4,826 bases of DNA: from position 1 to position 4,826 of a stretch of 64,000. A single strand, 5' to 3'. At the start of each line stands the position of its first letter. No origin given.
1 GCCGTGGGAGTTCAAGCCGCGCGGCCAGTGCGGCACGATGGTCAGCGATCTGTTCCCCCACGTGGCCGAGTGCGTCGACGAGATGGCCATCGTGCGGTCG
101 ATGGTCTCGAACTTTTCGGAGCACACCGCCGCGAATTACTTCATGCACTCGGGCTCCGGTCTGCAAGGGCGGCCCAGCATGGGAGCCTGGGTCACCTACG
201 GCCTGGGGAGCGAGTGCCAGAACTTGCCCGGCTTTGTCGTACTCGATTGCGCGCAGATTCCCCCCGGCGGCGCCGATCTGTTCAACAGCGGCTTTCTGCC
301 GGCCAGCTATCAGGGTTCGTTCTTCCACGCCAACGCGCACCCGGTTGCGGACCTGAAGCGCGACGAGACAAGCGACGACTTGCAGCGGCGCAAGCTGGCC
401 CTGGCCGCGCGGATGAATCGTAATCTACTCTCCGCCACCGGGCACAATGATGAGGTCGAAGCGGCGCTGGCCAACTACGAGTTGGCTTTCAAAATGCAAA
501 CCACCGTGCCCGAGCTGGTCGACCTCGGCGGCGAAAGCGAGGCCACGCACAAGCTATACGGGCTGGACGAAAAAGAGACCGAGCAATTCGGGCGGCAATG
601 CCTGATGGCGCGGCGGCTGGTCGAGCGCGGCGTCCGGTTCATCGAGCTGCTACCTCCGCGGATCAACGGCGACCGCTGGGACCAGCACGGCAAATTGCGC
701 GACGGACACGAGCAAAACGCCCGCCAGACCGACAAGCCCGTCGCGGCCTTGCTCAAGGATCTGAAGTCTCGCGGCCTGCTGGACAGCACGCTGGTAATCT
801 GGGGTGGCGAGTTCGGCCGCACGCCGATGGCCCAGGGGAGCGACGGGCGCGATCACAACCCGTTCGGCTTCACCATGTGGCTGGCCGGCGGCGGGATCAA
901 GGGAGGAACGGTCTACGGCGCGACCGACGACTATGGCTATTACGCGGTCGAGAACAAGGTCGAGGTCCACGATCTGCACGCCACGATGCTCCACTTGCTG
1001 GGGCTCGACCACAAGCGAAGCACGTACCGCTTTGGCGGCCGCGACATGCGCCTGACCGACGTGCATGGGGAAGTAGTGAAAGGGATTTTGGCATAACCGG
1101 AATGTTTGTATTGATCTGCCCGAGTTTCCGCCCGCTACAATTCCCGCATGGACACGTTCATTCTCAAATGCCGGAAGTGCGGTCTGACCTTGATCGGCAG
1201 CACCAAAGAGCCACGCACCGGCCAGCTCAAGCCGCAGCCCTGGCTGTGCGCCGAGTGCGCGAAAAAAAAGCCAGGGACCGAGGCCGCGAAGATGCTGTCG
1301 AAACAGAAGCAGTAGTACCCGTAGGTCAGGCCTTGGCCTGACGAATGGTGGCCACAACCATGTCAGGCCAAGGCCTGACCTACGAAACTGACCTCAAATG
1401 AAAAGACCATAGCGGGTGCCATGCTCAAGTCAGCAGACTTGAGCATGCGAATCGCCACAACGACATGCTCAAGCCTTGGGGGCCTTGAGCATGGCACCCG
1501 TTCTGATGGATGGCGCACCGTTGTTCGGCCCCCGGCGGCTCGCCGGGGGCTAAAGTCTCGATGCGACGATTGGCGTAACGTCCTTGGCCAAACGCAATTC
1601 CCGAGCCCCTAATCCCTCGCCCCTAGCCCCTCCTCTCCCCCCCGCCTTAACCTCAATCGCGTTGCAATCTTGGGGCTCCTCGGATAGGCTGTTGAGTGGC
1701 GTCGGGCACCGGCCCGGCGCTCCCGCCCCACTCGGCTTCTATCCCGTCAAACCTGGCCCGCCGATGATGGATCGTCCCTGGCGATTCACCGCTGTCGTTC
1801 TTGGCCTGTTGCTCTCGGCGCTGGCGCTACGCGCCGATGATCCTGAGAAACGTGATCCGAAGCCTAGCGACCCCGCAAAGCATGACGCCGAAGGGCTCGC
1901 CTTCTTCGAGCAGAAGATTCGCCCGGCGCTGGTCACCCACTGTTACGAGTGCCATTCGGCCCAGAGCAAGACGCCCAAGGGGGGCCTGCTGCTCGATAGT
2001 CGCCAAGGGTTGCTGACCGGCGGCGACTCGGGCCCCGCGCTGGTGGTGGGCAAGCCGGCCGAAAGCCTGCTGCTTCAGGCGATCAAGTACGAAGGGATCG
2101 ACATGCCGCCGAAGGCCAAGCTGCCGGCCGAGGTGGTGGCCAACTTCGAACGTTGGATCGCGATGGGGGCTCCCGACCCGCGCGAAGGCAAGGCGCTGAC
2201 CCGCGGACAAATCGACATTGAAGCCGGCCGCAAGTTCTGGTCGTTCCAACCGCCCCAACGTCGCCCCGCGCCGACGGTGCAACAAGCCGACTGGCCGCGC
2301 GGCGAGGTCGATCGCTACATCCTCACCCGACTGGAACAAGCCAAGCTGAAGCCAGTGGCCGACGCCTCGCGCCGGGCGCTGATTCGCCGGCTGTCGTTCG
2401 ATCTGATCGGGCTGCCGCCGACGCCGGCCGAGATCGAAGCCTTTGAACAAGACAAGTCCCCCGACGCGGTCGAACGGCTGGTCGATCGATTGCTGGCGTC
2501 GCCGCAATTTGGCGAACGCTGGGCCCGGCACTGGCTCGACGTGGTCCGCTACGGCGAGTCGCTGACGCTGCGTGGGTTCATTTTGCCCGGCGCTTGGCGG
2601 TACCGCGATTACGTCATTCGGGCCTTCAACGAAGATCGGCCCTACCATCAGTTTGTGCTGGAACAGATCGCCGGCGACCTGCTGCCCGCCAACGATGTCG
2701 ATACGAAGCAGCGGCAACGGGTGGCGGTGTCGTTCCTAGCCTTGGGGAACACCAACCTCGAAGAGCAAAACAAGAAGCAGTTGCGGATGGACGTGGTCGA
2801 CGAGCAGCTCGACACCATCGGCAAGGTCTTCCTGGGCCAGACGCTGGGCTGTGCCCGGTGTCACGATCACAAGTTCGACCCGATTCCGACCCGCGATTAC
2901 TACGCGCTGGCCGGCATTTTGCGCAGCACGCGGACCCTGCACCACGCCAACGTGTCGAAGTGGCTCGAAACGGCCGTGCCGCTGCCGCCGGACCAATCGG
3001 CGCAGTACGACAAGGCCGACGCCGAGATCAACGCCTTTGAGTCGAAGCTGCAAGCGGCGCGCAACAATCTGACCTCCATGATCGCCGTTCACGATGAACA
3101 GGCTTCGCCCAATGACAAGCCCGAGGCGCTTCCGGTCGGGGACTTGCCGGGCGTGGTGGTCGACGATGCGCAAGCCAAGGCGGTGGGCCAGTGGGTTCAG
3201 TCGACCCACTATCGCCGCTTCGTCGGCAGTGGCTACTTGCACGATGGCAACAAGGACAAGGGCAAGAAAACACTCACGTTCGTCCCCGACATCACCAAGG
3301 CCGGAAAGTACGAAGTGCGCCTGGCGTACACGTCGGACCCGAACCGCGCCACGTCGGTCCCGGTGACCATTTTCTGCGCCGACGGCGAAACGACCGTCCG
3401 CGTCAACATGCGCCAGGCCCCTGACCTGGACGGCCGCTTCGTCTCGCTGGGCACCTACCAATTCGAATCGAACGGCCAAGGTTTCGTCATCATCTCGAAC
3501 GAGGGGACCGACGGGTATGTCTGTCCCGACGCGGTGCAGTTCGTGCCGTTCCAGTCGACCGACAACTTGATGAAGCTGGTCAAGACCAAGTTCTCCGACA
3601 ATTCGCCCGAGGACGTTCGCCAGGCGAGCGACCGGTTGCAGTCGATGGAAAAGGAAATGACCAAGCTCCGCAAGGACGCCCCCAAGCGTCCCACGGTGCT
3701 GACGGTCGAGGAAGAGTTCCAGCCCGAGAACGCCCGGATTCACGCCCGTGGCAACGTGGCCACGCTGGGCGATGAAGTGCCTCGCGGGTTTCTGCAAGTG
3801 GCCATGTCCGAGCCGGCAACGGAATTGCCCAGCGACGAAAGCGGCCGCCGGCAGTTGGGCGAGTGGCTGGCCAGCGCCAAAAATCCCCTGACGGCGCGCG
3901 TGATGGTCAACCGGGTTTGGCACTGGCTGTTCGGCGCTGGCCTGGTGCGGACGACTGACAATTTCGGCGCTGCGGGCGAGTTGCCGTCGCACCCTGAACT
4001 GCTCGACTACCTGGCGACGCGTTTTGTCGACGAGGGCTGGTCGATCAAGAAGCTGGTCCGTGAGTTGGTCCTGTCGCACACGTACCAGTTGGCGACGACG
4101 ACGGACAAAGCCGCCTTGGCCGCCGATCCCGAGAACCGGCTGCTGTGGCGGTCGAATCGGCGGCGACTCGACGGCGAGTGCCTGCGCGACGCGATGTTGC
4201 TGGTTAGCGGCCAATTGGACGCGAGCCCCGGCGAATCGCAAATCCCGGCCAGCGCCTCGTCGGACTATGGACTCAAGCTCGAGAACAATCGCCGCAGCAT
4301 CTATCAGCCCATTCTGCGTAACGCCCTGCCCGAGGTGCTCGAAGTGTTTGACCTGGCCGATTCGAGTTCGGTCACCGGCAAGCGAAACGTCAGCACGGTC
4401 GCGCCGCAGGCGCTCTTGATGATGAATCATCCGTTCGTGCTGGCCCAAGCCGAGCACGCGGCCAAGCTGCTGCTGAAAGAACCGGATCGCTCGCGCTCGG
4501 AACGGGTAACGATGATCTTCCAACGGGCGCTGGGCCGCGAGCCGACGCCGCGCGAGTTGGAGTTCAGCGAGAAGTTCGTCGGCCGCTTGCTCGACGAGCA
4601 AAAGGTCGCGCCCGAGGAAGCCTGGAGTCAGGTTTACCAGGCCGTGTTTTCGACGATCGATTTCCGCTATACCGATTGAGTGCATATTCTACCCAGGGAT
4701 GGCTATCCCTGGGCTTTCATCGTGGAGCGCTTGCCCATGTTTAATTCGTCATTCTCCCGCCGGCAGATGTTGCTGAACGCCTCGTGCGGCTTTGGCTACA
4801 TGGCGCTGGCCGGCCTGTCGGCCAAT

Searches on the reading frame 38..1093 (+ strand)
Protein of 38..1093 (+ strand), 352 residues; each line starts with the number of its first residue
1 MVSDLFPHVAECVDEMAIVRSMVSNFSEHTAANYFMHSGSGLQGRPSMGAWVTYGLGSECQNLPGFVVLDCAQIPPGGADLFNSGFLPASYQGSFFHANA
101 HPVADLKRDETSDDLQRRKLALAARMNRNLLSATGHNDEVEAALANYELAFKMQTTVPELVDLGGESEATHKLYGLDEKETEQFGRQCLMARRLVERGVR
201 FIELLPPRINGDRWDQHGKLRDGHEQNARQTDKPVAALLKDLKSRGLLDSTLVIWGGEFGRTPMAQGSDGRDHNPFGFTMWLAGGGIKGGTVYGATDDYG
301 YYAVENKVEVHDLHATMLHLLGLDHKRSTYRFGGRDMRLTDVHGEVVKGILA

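Call 6: search_protein_families(library=pfam, proteins=[window:38-1093:+], max_evalue=0.001)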
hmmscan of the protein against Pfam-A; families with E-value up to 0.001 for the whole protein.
window:38-1093:+ (352 aa): 1 family
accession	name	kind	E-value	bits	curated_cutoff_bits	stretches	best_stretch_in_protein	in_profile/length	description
PF07394.17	DUF1501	-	1.4e-134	449.6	27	1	1-351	45-390/390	Protein of unknown function (DUF1501)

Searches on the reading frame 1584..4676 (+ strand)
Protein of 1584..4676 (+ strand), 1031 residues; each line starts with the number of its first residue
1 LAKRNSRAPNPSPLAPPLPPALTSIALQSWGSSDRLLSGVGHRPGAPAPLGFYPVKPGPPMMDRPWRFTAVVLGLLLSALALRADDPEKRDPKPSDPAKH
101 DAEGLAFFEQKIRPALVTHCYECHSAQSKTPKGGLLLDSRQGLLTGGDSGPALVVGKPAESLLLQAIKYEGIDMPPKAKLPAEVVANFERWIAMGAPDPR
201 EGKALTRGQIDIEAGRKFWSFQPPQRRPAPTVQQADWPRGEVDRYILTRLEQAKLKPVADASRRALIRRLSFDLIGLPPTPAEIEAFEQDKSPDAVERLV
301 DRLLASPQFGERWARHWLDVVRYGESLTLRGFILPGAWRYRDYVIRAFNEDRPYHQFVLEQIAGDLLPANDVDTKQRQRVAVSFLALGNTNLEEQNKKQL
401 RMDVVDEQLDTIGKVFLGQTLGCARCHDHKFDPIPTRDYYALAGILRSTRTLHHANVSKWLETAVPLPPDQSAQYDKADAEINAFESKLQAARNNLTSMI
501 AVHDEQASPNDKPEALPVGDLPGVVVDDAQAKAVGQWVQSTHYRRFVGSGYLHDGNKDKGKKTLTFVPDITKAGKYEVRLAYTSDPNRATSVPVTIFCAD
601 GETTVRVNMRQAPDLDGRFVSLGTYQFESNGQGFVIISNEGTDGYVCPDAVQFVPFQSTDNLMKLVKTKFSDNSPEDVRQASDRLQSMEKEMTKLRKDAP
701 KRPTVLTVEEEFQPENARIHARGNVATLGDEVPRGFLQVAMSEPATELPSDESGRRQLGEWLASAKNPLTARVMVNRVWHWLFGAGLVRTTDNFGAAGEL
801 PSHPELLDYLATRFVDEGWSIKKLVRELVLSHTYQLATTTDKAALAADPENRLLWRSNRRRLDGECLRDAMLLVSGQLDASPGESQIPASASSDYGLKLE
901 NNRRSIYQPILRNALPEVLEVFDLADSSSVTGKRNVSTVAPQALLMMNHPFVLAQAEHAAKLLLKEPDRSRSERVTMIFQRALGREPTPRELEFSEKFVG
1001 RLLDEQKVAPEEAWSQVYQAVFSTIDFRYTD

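Call 6: search_protein_families(library=pfam, proteins=[window:1584-4676:+], max_evalue=0.001)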
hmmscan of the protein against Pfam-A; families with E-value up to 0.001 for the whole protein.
window:1584-4676:+ (1031 aa): 4 families
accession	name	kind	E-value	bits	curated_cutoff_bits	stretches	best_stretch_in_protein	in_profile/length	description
PF07587.16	PSD1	-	2.9e-86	289.3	28.5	1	754-998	1-243/244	Protein of unknown function (DUF1553)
PF07583.16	PSCyt2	-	1.3e-80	270.7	29.8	1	241-450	1-208/209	Protein of unknown function (DUF1549)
PF25275.1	Golvesin_C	-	4.6e-23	82.2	31.6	1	525-654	2-131/132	Golvesin C-terminal domain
PF07635.16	PSCyt1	-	4.1e-13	50.2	22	1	120-177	1-58/59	Planctomycete cytochrome C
